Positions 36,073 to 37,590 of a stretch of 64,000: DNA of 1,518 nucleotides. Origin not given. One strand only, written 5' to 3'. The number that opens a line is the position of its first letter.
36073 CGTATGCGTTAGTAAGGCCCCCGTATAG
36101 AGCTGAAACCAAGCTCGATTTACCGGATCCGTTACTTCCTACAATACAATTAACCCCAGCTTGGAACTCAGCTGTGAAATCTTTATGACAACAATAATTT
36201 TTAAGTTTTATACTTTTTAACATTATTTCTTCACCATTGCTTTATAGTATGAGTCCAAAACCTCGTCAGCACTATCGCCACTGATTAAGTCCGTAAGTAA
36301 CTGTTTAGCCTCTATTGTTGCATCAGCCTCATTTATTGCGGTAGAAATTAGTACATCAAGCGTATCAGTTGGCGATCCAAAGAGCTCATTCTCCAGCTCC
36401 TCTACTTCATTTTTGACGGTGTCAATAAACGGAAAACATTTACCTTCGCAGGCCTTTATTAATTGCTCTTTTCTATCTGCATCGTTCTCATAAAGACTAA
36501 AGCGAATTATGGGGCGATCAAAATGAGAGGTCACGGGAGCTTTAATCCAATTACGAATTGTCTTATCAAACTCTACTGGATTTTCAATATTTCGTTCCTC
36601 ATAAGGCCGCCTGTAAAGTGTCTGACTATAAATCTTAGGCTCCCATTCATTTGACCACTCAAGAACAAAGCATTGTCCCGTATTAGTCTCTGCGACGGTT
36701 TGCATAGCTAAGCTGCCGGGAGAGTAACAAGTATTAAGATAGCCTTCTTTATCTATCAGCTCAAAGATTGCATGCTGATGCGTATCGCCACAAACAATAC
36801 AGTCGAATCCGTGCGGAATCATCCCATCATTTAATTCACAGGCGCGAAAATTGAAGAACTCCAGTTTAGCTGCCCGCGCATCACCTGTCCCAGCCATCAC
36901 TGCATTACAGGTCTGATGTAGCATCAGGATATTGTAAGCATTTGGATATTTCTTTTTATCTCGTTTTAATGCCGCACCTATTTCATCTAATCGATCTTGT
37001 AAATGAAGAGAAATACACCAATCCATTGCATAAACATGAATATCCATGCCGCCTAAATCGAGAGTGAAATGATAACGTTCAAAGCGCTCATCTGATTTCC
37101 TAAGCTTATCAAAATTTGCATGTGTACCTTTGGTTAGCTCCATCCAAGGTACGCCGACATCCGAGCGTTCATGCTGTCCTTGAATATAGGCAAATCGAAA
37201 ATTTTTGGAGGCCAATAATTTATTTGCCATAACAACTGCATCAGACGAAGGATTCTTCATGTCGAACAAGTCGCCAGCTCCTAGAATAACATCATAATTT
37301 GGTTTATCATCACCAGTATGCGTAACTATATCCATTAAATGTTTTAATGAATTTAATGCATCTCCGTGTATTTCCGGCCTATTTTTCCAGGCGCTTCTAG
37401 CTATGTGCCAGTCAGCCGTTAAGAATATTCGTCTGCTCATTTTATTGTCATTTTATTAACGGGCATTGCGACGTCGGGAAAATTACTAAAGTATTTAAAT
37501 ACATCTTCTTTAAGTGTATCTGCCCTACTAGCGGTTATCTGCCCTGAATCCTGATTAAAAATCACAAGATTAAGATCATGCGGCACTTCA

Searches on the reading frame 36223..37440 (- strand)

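Call 12: search_protein_families(library=phrogs, proteins=[window:36223-37440:-], max_evalue=0.001)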
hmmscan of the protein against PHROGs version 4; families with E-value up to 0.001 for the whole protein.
window:36223-37440:- (405 aa): 0 families

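Call 13: search_protein_families(library=pfam, proteins=[window:36223-37440:-], max_evalue=0.001)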
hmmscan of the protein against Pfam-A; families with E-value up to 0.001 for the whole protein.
window:36223-37440:- (405 aa): 1 family
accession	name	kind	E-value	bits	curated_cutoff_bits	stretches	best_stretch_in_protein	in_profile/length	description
PF00149.33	Metallophos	-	4.6e-06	27.6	21.5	1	4-222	2-190/191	Calcineurin-like phosphoesterase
